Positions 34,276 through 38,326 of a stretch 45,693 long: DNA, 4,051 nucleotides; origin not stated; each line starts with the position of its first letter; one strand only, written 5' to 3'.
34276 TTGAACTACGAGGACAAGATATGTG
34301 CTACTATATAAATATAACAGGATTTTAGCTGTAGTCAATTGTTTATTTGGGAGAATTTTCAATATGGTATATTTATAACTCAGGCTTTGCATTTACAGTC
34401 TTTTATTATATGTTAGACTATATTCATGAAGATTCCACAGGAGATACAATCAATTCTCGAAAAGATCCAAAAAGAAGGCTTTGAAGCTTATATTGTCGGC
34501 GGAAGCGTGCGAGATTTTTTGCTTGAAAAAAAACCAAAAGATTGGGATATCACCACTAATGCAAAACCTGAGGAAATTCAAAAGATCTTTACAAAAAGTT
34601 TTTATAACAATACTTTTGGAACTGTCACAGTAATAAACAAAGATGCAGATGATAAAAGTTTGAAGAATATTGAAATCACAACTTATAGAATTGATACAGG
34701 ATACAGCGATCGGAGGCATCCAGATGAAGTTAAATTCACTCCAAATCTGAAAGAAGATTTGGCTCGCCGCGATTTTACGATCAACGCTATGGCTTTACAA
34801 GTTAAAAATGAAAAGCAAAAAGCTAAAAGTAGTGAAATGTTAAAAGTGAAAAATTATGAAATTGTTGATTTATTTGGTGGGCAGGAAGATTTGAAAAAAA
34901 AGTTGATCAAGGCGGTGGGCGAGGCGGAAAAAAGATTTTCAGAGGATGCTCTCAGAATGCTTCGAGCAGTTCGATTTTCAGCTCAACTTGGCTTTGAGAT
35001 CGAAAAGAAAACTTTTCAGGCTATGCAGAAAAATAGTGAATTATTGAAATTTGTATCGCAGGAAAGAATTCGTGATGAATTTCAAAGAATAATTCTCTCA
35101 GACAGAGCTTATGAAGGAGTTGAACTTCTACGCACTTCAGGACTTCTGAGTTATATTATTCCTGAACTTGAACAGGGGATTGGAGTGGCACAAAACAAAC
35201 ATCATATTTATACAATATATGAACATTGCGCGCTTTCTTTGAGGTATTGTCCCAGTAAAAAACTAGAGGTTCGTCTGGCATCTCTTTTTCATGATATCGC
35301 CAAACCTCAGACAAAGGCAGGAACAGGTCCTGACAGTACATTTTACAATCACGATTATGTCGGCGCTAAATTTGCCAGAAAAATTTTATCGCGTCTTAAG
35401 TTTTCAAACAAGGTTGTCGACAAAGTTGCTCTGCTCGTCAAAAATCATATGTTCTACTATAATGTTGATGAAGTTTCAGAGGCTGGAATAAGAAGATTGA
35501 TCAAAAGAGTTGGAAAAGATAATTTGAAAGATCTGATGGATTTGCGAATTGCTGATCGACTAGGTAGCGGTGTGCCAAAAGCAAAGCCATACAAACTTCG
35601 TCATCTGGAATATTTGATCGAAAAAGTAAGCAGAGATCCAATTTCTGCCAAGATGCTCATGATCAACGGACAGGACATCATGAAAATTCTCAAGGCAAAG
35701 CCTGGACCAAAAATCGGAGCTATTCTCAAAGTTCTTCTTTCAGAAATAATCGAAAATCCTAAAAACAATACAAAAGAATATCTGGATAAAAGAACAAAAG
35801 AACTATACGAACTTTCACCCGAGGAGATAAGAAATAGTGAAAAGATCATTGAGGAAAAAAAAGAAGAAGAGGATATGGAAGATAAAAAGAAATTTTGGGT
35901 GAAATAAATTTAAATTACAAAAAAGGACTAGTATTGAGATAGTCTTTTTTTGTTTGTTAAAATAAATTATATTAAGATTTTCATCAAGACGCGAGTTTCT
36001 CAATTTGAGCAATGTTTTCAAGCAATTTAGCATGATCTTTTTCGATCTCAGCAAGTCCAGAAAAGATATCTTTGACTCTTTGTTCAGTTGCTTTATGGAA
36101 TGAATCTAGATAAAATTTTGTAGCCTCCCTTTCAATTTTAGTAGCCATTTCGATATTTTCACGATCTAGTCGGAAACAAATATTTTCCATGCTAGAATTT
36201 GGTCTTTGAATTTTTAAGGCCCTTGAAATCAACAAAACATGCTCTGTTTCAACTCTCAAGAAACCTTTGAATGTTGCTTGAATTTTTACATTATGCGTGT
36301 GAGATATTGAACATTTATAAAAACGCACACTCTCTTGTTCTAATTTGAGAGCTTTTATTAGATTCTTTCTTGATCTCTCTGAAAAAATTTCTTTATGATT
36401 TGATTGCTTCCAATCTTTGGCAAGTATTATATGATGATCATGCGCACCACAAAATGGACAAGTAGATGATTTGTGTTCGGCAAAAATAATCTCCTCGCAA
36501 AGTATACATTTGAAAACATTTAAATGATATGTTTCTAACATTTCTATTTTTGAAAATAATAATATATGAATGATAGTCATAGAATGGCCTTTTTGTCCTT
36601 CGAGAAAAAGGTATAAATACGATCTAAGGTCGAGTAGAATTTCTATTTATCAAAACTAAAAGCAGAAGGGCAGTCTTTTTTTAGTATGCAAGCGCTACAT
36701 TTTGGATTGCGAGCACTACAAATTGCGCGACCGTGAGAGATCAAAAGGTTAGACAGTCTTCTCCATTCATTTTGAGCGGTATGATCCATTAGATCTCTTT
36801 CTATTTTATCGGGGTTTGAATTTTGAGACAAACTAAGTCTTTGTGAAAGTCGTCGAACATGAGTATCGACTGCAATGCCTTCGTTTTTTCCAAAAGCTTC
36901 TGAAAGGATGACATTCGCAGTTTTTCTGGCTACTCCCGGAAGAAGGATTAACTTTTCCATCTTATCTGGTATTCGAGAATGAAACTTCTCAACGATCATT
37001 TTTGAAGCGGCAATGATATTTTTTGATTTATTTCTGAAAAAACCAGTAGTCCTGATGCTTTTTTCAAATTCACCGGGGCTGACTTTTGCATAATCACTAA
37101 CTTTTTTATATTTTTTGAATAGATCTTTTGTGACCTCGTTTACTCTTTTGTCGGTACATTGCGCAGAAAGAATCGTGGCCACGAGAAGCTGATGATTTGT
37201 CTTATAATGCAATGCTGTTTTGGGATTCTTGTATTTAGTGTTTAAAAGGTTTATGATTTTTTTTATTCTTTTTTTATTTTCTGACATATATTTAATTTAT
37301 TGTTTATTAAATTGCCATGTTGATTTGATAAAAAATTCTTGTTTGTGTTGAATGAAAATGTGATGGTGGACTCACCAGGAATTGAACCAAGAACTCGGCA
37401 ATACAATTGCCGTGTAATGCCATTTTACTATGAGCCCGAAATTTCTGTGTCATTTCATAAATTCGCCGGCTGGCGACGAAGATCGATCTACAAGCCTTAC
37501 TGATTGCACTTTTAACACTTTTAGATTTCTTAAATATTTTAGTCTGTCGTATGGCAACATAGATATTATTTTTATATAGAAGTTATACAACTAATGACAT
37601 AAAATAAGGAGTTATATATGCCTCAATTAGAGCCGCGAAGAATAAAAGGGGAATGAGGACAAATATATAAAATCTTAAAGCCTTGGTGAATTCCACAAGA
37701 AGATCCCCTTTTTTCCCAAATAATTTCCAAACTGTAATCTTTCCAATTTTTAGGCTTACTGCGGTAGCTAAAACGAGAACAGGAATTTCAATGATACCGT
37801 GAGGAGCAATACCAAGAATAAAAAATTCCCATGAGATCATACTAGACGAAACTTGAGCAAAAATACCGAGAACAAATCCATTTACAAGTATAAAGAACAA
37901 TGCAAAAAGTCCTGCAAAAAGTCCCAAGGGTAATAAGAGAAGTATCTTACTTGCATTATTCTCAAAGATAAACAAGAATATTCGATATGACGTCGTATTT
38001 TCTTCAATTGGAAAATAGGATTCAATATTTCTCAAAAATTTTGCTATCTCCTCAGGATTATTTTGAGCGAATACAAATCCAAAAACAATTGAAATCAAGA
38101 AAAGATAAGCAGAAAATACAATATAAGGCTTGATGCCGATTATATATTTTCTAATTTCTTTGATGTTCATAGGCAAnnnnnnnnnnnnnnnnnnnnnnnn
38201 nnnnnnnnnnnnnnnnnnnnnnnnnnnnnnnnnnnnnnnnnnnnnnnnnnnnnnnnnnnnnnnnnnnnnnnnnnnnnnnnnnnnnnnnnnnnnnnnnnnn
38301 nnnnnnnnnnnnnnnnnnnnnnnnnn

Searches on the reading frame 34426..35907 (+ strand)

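Call 10: search_protein_families(library=pfam, proteins=[window:34426-35907:+], max_evalue=0.01)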
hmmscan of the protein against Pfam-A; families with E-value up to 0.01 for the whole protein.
window:34426-35907:+ (493 aa): 4 families
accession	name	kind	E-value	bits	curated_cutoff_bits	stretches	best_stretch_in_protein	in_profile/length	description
PF01743.26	PolyA_pol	-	1e-36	126.5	23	1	21-161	1-125/126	Poly A polymerase head domain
PF12627.12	PolyA_pol_RNAbd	-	4.8e-22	77.9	22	1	189-249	1-61/64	Probable RNA and SrmB- binding site of polymerase A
PF13735.12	tRNA_NucTran2_2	-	1.6e-12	48.1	27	1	316-453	23-145/149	tRNA nucleotidyltransferase domain 2 putative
PF01966.28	HD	-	6.1e-10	39.8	22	1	273-379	20-113/116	HD domain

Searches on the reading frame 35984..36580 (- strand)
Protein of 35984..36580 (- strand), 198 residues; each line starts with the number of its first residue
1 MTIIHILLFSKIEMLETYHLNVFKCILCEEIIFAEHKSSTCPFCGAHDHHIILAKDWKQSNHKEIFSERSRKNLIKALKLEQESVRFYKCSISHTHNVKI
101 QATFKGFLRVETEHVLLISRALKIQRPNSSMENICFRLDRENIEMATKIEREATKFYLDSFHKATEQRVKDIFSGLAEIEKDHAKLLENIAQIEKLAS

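Call 10: search_protein_families(library=pfam, proteins=[window:35984-36580:-], max_evalue=0.01)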
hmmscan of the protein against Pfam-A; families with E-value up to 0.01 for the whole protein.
window:35984-36580:- (198 aa): 4 families
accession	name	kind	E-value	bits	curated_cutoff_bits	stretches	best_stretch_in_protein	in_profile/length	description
PF02915.23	Rubrerythrin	-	1.6e-08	35.4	22.8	1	141-191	1-53/137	Rubrerythrin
PF13668.12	Ferritin_2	-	9.2e-05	23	24.7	1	76-190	8-135/138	Ferritin-like domain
PF22277.2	EncFtn-like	-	0.00057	20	27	0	69-118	14-63/85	EncFtn-like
PF23455.1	DUF7129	-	0.0096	16.1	30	0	21-46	10-35/45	Domain of unknown function (DUF7129)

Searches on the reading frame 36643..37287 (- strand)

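Call 10: search_protein_families(library=pfam, proteins=[window:36643-37287:-], max_evalue=0.01)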
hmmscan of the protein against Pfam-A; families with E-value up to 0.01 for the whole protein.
window:36643-37287:- (214 aa): 4 families
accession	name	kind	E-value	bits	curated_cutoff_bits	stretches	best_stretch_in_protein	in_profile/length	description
PF00730.31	HhH-GPD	-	8.5e-26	90.8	26.2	1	36-168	1-104/108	HhH-GPD superfamily base excision DNA repair protein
PF00633.29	HHH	-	0.00024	21.2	24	1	102-129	2-29/30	Helix-hairpin-helix motif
PF10576.14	EndIII_4Fe-2S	-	0.00085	20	20.5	1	190-206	1-17/17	Iron-sulfur binding domain of endonuclease III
PF08769.17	Spo0A_C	-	0.0064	16.9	25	0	33-81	18-63/104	Sporulation initiation factor Spo0A C terminal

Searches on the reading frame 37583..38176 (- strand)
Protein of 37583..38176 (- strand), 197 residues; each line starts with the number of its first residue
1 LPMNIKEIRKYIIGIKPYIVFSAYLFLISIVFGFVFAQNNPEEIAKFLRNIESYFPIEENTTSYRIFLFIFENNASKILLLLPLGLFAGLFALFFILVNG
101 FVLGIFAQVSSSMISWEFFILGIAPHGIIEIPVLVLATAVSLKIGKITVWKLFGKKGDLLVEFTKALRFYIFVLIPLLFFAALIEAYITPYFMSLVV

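Call 10: search_protein_families(library=pfam, proteins=[window:37583-38176:-], max_evalue=0.01)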
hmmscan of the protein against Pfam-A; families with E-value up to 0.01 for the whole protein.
window:37583-38176:- (197 aa): 1 family
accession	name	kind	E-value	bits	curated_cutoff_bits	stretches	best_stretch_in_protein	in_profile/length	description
PF01944.22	SpoIIM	-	1.1e-32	113.6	26.9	1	23-190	2-163/163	Stage II sporulation protein M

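Call 14: find_encoding_contigs(protein=window:37583-38176:-, flank=10000, max_places=10)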
Protein window:37583-38176:- (197 aa): no gene with exactly this product is on record in the collection.

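Call 15: find_encoding_contigs(protein=window:37583-38170:-, flank=10000, max_places=10)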
Protein window:37583-38170:- (195 aa): 4 contigs read that carry it; 3 places shown.
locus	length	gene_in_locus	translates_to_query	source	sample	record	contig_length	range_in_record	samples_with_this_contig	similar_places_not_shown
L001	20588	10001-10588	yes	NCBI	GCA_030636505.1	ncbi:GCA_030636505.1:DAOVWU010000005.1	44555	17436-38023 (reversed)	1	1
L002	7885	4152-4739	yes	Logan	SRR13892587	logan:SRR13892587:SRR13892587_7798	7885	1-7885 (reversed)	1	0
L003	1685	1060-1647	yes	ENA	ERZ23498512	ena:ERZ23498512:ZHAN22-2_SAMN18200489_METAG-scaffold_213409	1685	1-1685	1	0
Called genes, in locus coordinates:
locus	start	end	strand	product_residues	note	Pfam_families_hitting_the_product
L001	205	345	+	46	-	-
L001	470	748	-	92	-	-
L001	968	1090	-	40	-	-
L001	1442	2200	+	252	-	-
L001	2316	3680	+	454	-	PF00672:HAMP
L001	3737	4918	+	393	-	PF08495:FIST, PF10442:FIST_C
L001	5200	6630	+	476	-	PF00512:HisKA, PF02518:HATPase_c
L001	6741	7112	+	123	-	PF00072:Response_reg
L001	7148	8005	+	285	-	PF00072:Response_reg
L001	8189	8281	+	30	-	-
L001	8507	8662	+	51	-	-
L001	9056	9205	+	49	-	-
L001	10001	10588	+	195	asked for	PF01944:SpoIIM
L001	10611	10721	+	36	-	-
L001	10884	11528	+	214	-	PF00730:HhH-GPD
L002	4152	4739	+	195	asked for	PF01944:SpoIIM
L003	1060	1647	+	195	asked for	PF01944:SpoIIM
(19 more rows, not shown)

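Call 33: find_homologous_proteins(query=window:37583-38170:-, max_evalue=1e-10)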
Query window:37583-38170:- (195 aa): 49 proteins with E <= 1e-10 among 2752 candidates.
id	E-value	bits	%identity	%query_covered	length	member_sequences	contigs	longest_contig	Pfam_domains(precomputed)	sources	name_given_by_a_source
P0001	7.4e-114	396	100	100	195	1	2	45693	PF01944.23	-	-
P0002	3.8e-83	296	70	100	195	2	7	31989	PF01944.23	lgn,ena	-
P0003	1.1e-80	288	68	100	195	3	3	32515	PF01944.23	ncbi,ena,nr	ncbi:MAG: stage II sporulation protein M [Candidatus Pacebacteria bacterium]|nr:stage II sporulation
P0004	1.5e-80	288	68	100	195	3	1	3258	PF01944.23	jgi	-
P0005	2.2e-79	284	69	99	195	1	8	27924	PF01944.23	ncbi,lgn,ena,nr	ncbi:MAG: stage II sporulation protein M [Candidatus Pacebacteria bacterium]|nr:stage II sporulation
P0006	5.4e-78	280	68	100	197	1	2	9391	PF01944.23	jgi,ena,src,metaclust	metaclust:\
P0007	2.5e-60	222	54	100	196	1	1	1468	PF01944.23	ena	-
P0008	4.3e-60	221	57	97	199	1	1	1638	PF01944.23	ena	-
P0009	8.1e-60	220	53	98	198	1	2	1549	PF01944.23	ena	-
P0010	2.8e-59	219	53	98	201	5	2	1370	PF01944.23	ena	-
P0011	6.9e-59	217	55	96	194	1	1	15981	PF01944.23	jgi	jgi:stage II sporulation protein M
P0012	6.3e-58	214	53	98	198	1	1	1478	PF01944.23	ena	-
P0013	1.7e-57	213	52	97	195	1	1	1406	PF01944.23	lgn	-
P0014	2.8e-57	212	53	98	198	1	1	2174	PF01944.23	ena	-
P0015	2.1e-56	209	52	98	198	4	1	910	PF01944.23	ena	-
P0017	1.5e-55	206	50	99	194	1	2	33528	PF01944.23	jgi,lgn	-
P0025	1.9e-53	199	52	99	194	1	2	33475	PF01944.23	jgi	-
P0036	1.1e-48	184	47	99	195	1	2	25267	PF01944.23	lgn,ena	-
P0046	1.4e-22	99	35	94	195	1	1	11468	PF01944.23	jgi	jgi:stage II sporulation protein M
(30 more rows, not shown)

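Call 34: find_encoding_contigs(protein=P0002, flank=5000, max_places=2)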
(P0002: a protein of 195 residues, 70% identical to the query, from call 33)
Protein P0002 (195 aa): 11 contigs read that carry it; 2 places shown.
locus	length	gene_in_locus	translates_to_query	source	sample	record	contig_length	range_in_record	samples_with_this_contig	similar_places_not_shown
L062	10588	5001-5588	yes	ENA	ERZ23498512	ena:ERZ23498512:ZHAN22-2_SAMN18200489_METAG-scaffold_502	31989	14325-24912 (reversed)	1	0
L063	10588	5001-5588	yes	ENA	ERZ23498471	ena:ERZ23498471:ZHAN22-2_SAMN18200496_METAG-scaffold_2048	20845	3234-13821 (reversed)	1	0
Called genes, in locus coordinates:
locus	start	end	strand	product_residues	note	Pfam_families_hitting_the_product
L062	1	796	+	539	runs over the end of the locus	PF00682:HMGL-like, PF08502:LeuA_dimer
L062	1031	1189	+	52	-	-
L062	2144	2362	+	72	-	-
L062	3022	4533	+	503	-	PF00682:HMGL-like, PF22617:HCS_D2, PF08502:LeuA_dimer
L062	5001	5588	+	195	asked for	PF01944:SpoIIM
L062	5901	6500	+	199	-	-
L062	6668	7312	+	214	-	PF00730:HhH-GPD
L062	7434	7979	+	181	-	PF02915:Rubrerythrin, PF13668:Ferritin_2 (weak)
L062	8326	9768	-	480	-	PF01743:PolyA_pol, PF12627:PolyA_pol_RNAbd, PF01966:HD, PF13735:tRNA_NucTran2_2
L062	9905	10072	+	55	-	-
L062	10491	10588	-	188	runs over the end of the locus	-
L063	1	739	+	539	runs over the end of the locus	PF00682:HMGL-like, PF08502:LeuA_dimer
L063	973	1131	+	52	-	-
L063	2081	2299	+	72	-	-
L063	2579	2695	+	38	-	-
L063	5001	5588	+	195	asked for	PF01944:SpoIIM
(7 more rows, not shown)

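Call 35: find_encoding_contigs(protein=P0003, flank=5000, max_places=2)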
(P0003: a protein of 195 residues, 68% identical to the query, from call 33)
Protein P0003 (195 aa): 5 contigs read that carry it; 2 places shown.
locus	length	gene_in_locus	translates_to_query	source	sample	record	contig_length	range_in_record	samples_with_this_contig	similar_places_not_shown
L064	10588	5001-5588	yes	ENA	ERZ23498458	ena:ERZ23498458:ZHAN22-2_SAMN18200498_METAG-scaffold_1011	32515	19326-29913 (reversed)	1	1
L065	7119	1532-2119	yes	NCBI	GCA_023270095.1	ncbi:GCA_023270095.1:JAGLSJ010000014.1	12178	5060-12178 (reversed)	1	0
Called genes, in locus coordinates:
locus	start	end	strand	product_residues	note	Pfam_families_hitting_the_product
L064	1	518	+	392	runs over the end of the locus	PF08495:FIST, PF10442:FIST_C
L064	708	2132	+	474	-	PF00512:HisKA, PF02518:HATPase_c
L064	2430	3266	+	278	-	PF00072:Response_reg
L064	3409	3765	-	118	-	-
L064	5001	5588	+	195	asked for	PF01944:SpoIIM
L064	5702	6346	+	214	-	PF00730:HhH-GPD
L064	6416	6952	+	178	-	PF02915:Rubrerythrin (faint)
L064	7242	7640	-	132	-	-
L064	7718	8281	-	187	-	PF04350:PilO (weak)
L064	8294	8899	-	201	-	PF05137:PilN (weak)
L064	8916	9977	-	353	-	PF11104:PilM_2, PF14450:FtsA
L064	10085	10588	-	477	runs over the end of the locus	-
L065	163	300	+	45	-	-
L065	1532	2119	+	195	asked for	PF01944:SpoIIM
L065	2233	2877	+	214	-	PF00730:HhH-GPD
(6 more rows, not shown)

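Call 36: find_encoding_contigs(protein=P0005, flank=5000, max_places=2)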
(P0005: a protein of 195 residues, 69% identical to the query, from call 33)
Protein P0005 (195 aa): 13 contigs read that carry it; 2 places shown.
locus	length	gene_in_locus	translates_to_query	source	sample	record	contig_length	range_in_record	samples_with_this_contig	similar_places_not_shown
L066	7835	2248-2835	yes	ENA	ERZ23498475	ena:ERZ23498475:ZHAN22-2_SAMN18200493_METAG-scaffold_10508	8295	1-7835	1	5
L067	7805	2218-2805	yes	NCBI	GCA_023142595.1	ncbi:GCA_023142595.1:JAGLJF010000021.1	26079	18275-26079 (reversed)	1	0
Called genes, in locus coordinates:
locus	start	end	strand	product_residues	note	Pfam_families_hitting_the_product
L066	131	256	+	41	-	-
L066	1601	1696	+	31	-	-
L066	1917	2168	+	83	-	-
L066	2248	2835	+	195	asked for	PF01944:SpoIIM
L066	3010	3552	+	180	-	-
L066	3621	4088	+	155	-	PF13274:SocA_Panacea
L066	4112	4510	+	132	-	-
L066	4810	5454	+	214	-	PF00730:HhH-GPD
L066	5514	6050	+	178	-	PF02915:Rubrerythrin (faint)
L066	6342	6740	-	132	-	-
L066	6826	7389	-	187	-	-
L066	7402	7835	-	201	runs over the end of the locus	-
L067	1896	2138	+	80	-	-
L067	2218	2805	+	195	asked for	PF01944:SpoIIM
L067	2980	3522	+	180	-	-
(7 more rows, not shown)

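Call 37: find_encoding_contigs(protein=P0017, flank=5000, max_places=2)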
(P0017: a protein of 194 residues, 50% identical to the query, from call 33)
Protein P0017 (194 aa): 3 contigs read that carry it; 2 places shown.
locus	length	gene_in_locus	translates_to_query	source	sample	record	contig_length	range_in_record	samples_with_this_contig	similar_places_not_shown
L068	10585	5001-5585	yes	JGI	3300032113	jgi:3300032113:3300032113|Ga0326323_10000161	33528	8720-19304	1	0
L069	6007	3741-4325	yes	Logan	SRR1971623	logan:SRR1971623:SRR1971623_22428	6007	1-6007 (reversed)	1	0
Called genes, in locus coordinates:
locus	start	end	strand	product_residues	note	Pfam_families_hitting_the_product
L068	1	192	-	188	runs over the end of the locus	-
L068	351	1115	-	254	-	-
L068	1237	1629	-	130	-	PF18895:T4SS_pilin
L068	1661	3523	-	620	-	PF06480:FtsH_ext (faint), PF07728:AAA_5 (weak), PF00004:AAA, PF17862:AAA_lid_3, PF01434:Peptidase_M41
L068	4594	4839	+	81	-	-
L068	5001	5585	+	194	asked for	PF01944:SpoIIM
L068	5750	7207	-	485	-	PF01743:PolyA_pol, PF12627:PolyA_pol_RNAbd, PF01966:HD, PF13735:tRNA_NucTran2_2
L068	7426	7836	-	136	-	PF09997:DUF2238 (weak)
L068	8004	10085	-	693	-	PF04932:Wzy_C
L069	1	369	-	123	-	?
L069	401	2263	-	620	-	PF06480:FtsH_ext (faint), PF07728:AAA_5 (weak), PF00004:AAA, PF17862:AAA_lid_3, PF01434:Peptidase_M41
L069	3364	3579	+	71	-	-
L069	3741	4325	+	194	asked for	PF01944:SpoIIM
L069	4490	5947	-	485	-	PF01743:PolyA_pol, PF12627:PolyA_pol_RNAbd, PF01966:HD, PF13735:tRNA_NucTran2_2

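Call 53: find_encoding_contigs(protein=P0025, flank=4000, max_places=1)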
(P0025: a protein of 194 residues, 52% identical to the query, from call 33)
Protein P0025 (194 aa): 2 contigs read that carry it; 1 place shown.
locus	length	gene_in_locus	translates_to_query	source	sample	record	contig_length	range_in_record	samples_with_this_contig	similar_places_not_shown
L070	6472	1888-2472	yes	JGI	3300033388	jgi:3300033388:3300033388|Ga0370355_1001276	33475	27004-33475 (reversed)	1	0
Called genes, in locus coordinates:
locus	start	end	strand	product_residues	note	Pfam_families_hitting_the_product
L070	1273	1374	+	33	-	-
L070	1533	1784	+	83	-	-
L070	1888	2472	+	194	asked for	PF01944:SpoIIM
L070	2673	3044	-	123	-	PF13735:tRNA_NucTran2_2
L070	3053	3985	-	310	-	PF01743:PolyA_pol, PF12627:PolyA_pol_RNAbd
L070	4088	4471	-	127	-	PF09997:DUF2238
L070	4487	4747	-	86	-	-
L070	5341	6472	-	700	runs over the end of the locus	PF04932:Wzy_C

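Call 54: find_encoding_contigs(protein=P0036, flank=4000, max_places=1)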
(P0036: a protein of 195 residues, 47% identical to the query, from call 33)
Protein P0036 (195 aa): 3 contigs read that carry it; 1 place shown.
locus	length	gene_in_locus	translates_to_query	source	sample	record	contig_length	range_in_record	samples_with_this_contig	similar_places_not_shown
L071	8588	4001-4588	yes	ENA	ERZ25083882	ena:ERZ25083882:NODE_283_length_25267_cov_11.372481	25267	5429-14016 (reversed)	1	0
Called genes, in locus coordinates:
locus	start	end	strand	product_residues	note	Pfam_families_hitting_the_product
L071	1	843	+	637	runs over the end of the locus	-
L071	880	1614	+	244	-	-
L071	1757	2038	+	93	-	-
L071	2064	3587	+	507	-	PF13541:ChlI, PF00493:MCM (faint), PF05496:RuvB_N (faint), PF00158:Sigma54_activat (faint), PF01078:Mg_chelatase, PF07728:AAA_5 (faint), PF13335:Mg_chelatase_C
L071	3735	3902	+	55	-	-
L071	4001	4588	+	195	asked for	PF01944:SpoIIM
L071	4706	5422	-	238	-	PF13386:DsbD_2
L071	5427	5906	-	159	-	-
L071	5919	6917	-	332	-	PF03773:ArsP_1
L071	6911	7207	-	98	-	PF13192:Thioredoxin_3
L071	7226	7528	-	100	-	PF12840:HTH_20 (weak), PF01022:HTH_5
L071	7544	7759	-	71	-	-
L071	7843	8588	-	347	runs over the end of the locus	PF06144:DNA_pol3_delta, PF21694:DNA_pol3_delta_C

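Call 55: find_encoding_contigs(protein=P0011, flank=4000, max_places=1)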
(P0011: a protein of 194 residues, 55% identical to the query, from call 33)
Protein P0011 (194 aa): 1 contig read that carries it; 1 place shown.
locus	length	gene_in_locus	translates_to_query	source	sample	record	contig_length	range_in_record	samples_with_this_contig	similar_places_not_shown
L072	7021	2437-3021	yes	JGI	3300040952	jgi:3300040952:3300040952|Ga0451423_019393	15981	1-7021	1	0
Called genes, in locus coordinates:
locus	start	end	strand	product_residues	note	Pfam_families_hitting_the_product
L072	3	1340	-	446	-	?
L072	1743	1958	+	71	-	-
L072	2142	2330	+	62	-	-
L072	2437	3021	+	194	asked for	PF01944:SpoIIM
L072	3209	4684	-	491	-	PF01743:PolyA_pol, PF12627:PolyA_pol_RNAbd, PF01966:HD, PF13735:tRNA_NucTran2_2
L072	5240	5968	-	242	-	-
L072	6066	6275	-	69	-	-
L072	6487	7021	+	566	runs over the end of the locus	PF04932:Wzy_C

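Call 56: find_encoding_contigs(protein=P0046, flank=4000, max_places=1)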
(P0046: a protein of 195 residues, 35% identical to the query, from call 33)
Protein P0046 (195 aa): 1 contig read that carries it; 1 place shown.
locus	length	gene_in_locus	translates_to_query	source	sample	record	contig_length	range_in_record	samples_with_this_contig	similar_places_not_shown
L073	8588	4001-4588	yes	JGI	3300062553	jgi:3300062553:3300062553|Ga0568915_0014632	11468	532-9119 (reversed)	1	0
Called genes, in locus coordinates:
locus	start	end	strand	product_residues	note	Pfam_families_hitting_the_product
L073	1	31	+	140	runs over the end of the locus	-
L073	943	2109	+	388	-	PF13477:Glyco_trans_4_2, PF20706:GT4-conflict, PF13439:Glyco_transf_4, PF13579:Glyco_trans_4_4, PF00534:Glycos_transf_1, PF13692:Glyco_trans_1_4, PF13524:Glyco_trans_1_2 (weak)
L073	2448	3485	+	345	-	PF03706:LPG_synthase_TM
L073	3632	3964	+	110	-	PF18998:Flg_new_2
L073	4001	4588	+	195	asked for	PF01944:SpoIIM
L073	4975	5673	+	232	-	-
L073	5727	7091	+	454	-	PF18998:Flg_new_2, PF12799:LRR_4 (weak)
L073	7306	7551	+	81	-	PF00096:zf-C2H2 (faint)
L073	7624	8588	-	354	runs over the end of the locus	PF00089:Trypsin, PF10459:Peptidase_S46 (faint), PF13365:Trypsin_2, PF00595:PDZ (weak), PF13180:PDZ_2, PF17820:PDZ_6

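Call 63: search_protein_families(library=ncbifam, proteins=[L062:3022-4533:+, window:37583-38170:-], max_evalue=0.1)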
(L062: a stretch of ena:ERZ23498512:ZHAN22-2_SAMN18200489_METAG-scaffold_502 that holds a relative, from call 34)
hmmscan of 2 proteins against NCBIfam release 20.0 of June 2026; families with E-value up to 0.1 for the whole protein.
L062:3022-4533:+ (503 aa): 33 families (the best 25 are shown)
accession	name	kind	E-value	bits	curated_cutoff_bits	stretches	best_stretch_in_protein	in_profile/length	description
NF002085.0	PRK00915.1-2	subfamily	1.9e-173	577.9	517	1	7-502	10-500/504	2-isopropylmalate synthase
TIGR02090.1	LEU1_arch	subfamily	8.2e-145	482.5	484.75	1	13-377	3-362/363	isopropylmalate/citramalate/homocitrate synthases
NF002086.0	PRK00915.1-3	equivalog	7.6e-139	463.5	532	1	9-502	5-502/516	2-isopropylmalate synthase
TIGR00973.1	leuA_bact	equivalog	1.5e-128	429.4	598.7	1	10-499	1-494/494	2-isopropylmalate synthase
NF002088.0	PRK00915.1-5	equivalog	4.4e-123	411.5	697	1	9-501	2-498/514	2-isopropylmalate synthase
NF041069.1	IPMS_Sufob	equivalog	5.1e-122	407.7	600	1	14-382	4-369/371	isopropylmalate synthase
NF002087.0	PRK00915.1-4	equivalog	3.3e-121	405.3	729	1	10-502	6-503/516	2-isopropylmalate synthase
TIGR02660.1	nifV_homocitr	equivalog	2.1e-112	376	462.9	1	13-371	4-357/365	homocitrate synthase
NF002084.0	PRK00915.1-1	equivalog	9.2e-104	347.8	748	1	10-501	4-499/523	2-isopropylmalate synthase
TIGR02146.1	LysS_fung_arch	equivalog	2.1e-90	303.4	413.55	1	14-360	2-343/344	homocitrate synthase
TIGR00977.1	citramal_synth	equivalog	6.9e-75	252.3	450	1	11-498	2-513/526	citramalate synthase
NF042433.1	CitmalDyn_Leptosp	equivalog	1.2e-68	232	950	1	9-479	6-483/514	(R)-citramalate synthase CimA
NF042434.1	IPMS_Lepto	equivalog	2e-51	175.1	500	1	9-364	4-371/374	2-isopropylmalate synthase LeuA2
NF002991.1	PRK03739.1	subfamily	2.7e-30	105.6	455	1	12-500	28-550/550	2-isopropylmalate synthase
NF006049.0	PRK08195.1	subfamily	4e-24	85.3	229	1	7-272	4-265/344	4-hyroxy-2-oxovalerate/4-hydroxy-2-oxopentanoic acid aldolase,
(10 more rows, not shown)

window:37583-38170:- (195 aa): 1 family
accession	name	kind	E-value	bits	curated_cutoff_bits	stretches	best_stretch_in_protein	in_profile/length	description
TIGR02831.1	spo_II_M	equivalog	1.2e-08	35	100.2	1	17-192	14-199/200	stage II sporulation protein M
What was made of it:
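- In L062/63 the gene after P1 is a 2-isopropylmalate-synthase-like enzyme of branched-chain amino-acid synthesis (calls 34, 63).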

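Call 84: search_protein_families(library=padloc, proteins=[window:37583-38170:-], max_evalue=1)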
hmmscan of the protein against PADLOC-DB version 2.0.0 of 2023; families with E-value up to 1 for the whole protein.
window:37583-38170:- (195 aa): 0 families
